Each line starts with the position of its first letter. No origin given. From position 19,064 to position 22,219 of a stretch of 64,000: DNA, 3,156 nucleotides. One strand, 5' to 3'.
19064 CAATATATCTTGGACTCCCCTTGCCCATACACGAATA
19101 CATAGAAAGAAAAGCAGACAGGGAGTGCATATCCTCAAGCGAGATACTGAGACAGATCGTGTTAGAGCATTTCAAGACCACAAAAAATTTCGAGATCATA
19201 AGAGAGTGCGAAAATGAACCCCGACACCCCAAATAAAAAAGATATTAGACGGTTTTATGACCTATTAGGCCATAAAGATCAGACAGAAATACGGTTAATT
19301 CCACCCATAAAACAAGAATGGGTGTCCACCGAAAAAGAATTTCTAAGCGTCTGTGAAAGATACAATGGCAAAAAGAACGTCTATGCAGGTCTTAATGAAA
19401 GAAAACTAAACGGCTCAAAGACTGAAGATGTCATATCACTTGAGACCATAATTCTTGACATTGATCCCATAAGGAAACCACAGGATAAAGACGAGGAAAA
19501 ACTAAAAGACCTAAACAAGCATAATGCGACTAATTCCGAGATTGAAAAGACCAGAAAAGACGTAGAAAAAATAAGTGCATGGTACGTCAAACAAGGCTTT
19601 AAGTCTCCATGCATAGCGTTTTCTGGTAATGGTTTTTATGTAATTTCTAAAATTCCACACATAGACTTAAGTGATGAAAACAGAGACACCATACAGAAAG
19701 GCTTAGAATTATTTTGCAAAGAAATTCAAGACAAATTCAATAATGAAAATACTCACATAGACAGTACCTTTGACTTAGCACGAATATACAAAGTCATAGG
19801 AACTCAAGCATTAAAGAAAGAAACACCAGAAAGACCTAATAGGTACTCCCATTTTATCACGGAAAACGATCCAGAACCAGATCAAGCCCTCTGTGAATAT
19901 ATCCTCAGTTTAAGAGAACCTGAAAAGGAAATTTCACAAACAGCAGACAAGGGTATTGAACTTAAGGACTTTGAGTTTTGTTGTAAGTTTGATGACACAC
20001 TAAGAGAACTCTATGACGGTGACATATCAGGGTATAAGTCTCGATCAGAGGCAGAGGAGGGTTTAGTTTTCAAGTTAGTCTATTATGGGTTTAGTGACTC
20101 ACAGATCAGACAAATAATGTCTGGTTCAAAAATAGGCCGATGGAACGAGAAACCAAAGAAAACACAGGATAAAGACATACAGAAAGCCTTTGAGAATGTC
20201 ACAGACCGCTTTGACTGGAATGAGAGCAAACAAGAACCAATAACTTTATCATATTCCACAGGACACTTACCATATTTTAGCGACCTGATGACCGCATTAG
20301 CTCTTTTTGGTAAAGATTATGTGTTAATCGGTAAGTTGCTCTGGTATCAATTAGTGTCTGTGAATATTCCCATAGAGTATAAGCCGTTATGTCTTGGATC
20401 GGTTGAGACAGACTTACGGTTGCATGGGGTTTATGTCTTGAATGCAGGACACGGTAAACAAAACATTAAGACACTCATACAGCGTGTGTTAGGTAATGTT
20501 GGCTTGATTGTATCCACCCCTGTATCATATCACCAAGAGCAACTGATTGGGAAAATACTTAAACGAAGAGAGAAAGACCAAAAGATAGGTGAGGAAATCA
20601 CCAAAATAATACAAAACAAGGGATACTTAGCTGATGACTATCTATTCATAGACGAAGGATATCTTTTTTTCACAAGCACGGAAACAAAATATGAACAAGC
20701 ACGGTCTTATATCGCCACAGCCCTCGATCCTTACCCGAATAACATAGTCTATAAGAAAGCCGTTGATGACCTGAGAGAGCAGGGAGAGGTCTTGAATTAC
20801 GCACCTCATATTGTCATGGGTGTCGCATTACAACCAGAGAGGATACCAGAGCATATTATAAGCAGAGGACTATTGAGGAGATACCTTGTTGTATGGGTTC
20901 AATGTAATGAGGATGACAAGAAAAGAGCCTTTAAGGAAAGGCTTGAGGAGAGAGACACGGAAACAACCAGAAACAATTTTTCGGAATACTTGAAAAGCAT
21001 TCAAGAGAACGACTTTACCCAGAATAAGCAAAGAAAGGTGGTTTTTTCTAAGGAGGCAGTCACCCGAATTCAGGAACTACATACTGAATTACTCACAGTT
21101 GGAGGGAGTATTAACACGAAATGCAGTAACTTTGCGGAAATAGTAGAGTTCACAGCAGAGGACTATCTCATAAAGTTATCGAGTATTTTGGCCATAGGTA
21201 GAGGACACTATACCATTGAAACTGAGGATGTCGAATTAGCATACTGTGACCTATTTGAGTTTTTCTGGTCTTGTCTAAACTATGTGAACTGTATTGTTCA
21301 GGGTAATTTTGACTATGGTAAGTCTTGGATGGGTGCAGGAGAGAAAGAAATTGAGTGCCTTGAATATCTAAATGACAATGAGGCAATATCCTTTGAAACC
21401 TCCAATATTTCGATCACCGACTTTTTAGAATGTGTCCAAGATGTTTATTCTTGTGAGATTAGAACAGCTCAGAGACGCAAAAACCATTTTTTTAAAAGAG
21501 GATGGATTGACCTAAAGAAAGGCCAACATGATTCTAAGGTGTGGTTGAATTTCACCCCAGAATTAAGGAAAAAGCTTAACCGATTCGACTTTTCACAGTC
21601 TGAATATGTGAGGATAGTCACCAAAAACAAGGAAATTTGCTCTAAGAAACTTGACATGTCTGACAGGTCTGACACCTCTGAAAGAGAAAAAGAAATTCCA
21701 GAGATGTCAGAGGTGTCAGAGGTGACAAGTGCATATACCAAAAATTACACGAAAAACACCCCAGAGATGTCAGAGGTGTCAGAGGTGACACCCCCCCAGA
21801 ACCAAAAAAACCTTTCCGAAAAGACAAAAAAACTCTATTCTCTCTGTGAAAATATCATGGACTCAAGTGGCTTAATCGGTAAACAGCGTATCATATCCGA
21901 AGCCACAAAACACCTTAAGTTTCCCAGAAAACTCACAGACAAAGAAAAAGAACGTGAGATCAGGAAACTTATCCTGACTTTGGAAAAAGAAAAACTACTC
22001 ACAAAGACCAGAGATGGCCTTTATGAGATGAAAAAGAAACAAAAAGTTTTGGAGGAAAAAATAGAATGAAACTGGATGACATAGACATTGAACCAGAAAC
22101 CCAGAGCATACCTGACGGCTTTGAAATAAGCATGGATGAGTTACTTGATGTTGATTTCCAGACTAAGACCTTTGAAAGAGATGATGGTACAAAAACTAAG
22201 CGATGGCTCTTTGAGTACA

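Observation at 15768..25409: A 9.6-kb integrated element in tRNA-Cys with an intact integrase and no recognisable structural genes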

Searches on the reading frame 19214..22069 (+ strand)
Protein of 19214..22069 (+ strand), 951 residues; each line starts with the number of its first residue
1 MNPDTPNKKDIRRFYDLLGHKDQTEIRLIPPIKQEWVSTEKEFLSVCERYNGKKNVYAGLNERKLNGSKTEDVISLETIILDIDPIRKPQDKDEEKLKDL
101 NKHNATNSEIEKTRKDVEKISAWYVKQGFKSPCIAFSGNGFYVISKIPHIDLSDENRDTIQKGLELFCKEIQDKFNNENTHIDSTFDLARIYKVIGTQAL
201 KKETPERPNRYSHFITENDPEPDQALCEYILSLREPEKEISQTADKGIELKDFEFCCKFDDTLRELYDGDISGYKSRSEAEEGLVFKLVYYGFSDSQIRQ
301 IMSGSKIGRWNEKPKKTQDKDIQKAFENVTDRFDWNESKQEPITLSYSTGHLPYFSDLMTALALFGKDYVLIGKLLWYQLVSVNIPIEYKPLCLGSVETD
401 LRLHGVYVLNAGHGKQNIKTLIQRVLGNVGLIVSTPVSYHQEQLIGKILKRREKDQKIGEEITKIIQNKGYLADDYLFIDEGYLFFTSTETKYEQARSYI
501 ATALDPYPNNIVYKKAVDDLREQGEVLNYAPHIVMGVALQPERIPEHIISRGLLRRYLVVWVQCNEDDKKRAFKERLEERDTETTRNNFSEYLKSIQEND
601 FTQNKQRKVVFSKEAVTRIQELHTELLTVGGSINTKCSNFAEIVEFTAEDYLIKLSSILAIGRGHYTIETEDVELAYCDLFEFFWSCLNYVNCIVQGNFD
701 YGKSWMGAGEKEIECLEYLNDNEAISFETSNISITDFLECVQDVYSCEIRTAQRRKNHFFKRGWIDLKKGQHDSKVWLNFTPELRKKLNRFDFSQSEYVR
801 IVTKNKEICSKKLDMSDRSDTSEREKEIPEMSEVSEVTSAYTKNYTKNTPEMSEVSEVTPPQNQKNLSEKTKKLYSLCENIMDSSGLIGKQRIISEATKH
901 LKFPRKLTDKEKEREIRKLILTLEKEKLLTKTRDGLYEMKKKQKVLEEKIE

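Call 8: search_protein_families(library=pfam, proteins=[window:19214-22069:+], max_evalue=0.1)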
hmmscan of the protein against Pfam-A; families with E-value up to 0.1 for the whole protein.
window:19214-22069:+ (951 aa): 1 family
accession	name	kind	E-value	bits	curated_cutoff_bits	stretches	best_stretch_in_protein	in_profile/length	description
PF13148.11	DUF3987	-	3.8e-05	23.5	27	1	480-627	151-297/364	Protein of unknown function (DUF3987)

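Call 11: search_protein_families(library=phrogs, proteins=[window:19214-22069:+], max_evalue=0.01)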
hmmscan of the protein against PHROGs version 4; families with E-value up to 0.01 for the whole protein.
window:19214-22069:+ (951 aa): 1 family
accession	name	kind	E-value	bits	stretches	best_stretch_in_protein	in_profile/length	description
phrog_3022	-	DNA, RNA and nucleotide metabolism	0.00091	18.7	0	547-677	548-672/788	DNA primase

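Call 21: find_homologous_proteins(query=window:19214-22069:+)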
Query window:19214-22069:+ (951 aa): 56 proteins with E <= 0.001 among 8000 candidates.
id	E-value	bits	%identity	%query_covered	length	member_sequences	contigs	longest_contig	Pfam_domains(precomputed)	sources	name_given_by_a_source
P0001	0.0e+0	2164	100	100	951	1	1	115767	-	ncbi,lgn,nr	ncbi:MAG: hypothetical protein JW778_04005 [Candidatus Altiarchaeota archaeon]|nr:hypothetical prote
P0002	4.0e-114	401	34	83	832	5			-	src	-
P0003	1.5e-109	386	33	79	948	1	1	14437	-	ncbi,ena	-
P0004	6.2e-69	251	35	48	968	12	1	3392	-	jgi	jgi:hypothetical protein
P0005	9.5e-69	251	36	47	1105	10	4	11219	-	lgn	-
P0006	4.4e-68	248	29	82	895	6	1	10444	-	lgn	-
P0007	1.1e-67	247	35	47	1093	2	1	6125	-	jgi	jgi:hypothetical protein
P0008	5.9e-67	245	36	46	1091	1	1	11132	-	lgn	-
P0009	2.4e-66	243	34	47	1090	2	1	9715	-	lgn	-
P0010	1.6e-64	237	33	47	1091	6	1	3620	-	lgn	-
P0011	5.3e-64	235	35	47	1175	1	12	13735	-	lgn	-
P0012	1.9e-62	230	34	47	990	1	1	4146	-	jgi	jgi:hypothetical protein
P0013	2.8e-62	229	33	47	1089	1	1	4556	-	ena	-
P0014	3.0e-62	229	34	47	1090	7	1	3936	-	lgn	-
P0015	1.9e-61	226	33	48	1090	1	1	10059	-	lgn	-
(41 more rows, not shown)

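Call 22: find_encoding_contigs(protein=P0003, flank=10000, max_places=3)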
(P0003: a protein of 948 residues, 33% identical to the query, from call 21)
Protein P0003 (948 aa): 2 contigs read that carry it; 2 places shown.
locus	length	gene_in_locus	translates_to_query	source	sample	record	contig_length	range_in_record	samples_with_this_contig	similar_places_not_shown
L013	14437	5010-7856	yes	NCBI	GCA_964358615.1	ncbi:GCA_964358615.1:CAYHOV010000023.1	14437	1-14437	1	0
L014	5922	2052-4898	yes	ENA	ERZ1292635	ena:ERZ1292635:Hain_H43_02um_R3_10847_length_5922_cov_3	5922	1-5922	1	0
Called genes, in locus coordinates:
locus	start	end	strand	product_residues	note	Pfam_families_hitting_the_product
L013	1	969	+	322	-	?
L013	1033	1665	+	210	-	-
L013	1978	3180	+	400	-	PF00589:Phage_integrase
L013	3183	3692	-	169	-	-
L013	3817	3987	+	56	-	-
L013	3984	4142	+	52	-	-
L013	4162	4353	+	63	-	-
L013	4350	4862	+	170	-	-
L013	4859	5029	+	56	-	-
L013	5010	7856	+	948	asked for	-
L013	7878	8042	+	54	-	-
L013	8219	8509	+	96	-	-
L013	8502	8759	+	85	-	-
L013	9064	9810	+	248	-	PF00239:Resolvase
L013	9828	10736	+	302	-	PF05063:MT-A70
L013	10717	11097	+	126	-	-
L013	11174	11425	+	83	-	-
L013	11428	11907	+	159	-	-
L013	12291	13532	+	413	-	-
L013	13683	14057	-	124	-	-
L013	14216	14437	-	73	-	?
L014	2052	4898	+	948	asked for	-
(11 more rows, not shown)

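Call 23: find_encoding_contigs(protein=P0006, flank=10000, max_places=3)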
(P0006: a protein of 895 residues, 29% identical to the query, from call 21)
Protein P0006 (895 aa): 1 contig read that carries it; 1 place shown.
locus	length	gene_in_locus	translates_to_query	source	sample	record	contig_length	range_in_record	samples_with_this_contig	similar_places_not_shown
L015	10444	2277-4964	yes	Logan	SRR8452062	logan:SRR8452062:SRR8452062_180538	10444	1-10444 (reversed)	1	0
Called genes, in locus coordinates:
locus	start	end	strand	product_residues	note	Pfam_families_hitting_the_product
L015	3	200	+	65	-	?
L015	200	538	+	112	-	-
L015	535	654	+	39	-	-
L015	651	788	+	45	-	-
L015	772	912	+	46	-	-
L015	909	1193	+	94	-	-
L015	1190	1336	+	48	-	-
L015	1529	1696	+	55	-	-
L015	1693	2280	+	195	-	-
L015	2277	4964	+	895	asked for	-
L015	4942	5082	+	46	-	-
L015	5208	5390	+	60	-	-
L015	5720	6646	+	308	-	-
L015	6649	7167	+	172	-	-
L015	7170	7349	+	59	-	-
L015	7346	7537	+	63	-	-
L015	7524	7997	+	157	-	-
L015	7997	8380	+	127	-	-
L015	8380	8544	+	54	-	-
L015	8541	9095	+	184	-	-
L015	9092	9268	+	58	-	-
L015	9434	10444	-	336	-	?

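Call 24: find_encoding_contigs(protein=P0005, flank=10000, max_places=4)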
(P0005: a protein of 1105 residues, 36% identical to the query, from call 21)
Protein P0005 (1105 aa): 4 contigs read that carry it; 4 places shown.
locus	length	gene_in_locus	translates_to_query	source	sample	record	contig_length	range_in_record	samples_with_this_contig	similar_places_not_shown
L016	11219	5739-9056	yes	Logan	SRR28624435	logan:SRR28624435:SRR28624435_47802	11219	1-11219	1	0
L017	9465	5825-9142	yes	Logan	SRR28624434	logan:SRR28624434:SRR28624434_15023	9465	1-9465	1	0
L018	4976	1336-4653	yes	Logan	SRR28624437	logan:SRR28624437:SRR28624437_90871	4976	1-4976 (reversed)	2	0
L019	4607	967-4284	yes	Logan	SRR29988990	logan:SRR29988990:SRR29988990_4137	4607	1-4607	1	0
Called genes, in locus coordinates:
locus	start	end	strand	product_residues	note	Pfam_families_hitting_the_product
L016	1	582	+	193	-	?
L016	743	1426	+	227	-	PF14932:HAUS-augmin3 (weak), PF10473:CENP-F_leu_zip (weak), PF19220:Rod_CreS (weak)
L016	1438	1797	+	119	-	-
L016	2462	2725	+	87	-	-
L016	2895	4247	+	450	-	-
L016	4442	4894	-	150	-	-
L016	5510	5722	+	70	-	-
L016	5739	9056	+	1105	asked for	-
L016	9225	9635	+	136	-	-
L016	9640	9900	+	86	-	-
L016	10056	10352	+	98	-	PF26457:DUF8136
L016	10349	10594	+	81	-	-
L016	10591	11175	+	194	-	-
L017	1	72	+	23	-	?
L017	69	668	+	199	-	-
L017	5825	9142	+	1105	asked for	-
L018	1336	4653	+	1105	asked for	-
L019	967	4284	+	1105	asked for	-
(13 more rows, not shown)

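Call 29: find_related_loci(query=window:19214-22069:+, collection=viral_contigs, flank=10000)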
Query window:19214-22069:+ (951 aa) in viral_contigs; peptide patterns used: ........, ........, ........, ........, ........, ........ (x = any residue, [..] = any of these).
3 stretches matched a pattern, but none encodes a relative of the query by tblastn (E <= 1e-3).

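Call 37: search_solved_structures(query=window:19214-22069:+, max_evalue=1, show_alignments=2)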
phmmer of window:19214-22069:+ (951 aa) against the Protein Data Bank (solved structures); distinct sequences matched with E-value up to 1: 1.
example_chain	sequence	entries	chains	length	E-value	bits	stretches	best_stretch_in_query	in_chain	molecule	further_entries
8a28_A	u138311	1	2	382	0.91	10.6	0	303-368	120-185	Metalloendopeptidase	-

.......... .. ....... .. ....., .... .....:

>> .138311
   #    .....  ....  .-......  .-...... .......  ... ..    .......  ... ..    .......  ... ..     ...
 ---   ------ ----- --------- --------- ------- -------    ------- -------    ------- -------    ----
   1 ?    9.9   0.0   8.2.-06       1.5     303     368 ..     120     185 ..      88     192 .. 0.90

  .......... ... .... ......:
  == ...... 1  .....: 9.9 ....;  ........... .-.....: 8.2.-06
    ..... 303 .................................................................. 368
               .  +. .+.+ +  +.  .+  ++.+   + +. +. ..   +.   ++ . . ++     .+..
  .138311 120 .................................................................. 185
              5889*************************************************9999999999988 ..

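Call 40: search_solved_structures(query=A1, max_evalue=1, show_alignments=2)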
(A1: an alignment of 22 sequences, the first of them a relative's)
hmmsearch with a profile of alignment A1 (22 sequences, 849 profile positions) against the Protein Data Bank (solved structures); distinct sequences matched with E-value up to 1: 1.
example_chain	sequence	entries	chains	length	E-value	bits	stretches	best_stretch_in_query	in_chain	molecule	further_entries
6sfw_O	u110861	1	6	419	0.38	12.4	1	454-578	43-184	ATP-dependent Clp protease ATP-binding subunit ClpX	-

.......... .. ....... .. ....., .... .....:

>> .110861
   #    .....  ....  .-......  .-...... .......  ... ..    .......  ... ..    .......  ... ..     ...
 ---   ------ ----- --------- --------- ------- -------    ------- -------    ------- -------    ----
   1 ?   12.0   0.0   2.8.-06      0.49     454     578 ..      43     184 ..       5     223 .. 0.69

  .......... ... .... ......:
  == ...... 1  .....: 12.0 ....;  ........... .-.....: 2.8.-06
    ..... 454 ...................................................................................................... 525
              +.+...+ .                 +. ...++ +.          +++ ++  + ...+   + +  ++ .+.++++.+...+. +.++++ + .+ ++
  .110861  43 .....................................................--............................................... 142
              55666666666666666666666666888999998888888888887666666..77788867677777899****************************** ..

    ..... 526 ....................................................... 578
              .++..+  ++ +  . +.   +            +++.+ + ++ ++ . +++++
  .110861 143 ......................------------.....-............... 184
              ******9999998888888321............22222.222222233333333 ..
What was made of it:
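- Tried and rejected: A single sequence and a 22-sequence profile both found nothing useful (calls 37, 40).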

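Call 52: find_encoding_contigs(protein=P0001, flank=10000, max_places=4)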
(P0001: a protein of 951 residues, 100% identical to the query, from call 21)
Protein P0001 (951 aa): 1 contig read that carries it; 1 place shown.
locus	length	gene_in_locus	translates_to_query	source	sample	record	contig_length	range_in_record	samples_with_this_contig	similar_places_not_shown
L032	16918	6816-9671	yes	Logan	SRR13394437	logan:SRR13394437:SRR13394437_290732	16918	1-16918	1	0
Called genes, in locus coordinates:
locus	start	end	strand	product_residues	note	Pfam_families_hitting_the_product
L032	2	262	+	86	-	?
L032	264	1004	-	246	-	PF01180:DHO_dh (faint), PF01884:PcrB, PF00977:His_biosynth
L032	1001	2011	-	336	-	PF00465:Fe-ADH, PF13685:Fe-ADH_2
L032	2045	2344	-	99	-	PF04242:DUF424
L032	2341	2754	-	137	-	PF01873:eIF-5_eIF-2B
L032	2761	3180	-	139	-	-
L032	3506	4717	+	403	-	PF00589:Phage_integrase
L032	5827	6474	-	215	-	-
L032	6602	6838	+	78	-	-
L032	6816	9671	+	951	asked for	-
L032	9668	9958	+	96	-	-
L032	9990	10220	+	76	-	-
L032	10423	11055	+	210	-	PF00125:Histone (weak)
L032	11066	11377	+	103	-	-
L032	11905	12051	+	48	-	-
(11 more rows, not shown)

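Call 58: search_protein_families(library=pfam, alignment_id=A1, max_evalue=0.01)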
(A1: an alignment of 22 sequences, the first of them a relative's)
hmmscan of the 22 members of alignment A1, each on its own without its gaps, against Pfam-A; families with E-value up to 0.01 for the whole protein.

A. member 1, P0001 (951 aa): 1 family
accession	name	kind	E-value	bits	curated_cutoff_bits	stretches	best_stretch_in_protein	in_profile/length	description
PF13148.11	DUF3987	-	3.8e-05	23.5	27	1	480-627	151-297/364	Protein of unknown function (DUF3987)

B. families by the number of members that match (of 22 scanned): 5 families
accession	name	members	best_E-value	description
PF19263.5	DUF5906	3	2.1e-20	Family of unknown function (DUF5906)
PF08706.16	D5_N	3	6.5e-12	D5 N terminal like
PF22763.1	NrS1-1_pol-like_HBD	3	0.0013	NrS-1 polymerase HBD domain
PF08800.15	BT4734-like_N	1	1.2e-19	BT4734-like, N-terminal domain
PF13148.11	DUF3987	1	3.8e-05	Protein of unknown function (DUF3987)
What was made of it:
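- Closest known: Primase-polymerase/MCM fusion initiators of mobile elements. Different: Only distant homologues carry recognisable Pfam domains (call 58).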

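Call 64: search_protein_families(library=ncbifam, proteins=[window:19214-22069:+], max_evalue=0.05)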
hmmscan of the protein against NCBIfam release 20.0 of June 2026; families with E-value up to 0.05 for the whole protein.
window:19214-22069:+ (951 aa): 0 families

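Call 77: predict_structure(alignment_id=A1)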
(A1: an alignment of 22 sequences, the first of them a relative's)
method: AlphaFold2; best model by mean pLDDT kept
length: 951 residues; sequences in the alignment: 22
mean_pLDDT: 75.8   pTM: 0.48
mean pLDDT of the five models: 75.8, 74.7, 72.9, 68.1, 66.0
residues with pLDDT >= 90: 333; 70-90: 332; 50-70: 124; < 50: 162
segments of 3 or more residues with pLDDT < 50: 91-94, 237-248, 333-346, 602-604, 702-708, 784-867, 882-891, 903-906, 930-939
pLDDT, mean of each block of 10 residues (from residue 1): 76 94 90 90 94 92 87 92 81 47 75 94 94 93 94 88 91 91 82 91 66 89 93 61 44 77 89 84 90 84 84 80 78 40 57 94 82 96 80 80 93 86 95 92 88 82 85 94 86 89 82 71 70 92 80 86 69 65 92 84 61 93 82 74 85 95 92 95 91 77 47 85 89 94 80 85 85 86 46 31 31 32 31 31 28 26 43 55 47 54 55 73 63 42 54 44
secondary structure, 60 per line:
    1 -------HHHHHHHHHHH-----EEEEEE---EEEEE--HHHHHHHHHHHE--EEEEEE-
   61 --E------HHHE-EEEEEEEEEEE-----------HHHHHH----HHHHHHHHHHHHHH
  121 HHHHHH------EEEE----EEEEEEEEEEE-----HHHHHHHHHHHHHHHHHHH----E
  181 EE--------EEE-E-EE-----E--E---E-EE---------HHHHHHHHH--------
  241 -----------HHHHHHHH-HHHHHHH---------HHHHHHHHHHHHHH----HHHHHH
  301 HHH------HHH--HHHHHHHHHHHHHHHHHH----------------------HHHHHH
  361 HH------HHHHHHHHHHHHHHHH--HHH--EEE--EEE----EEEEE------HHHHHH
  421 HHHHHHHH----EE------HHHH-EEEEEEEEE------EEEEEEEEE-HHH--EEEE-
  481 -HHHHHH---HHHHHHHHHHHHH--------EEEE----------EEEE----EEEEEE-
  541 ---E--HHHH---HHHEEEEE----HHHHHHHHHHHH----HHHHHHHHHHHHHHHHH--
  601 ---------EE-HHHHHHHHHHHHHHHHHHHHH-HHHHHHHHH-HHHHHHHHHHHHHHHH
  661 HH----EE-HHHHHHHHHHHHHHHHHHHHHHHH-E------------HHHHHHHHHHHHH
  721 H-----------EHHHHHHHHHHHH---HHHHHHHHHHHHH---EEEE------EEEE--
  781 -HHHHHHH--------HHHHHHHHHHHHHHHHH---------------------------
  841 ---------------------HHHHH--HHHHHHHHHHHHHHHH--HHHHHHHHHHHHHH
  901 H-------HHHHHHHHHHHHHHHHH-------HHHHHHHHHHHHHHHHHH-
elements in order (helices of 4 or more, strands of 3 or more residues): H8-18 E24-29 E33-37 H40-50 E54-59 E75-85 H97-102 H107-126 E133-136 E141-151 H157-175 E180-182 E191-193 H224-232 H252-259 H261-267 H277-290 H295-303 H315-332 H355-362 H369-384 E392-394 E397-399 E404-408 H415-428 H441-444 E446-454 E461-469 E476-479 H482-487 H491-503 E512-515 E526-529 E534-539 H547-550 E557-561 H566-577 H582-598 H613-633 H635-643 H645-662 H670-693 H708-721 H734-745 H749-761 E765-768 E775-778 H782-788 H797-813 H862-866 H869-884 H887-901 H909-925 H933-950
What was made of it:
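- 19214..22069 (+): Replication protein, 951 aa. Approximate domain limits: AEP primase-polymerase (aa 1-235), helix-bundle domain (aa 250-335), MCM-like AAA+ NTPase (aa 350-780), disordered linker (aa 784-867), C-terminal helical region (aa 868-951). AF2 model, pLDDT 75.8 (call 77).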
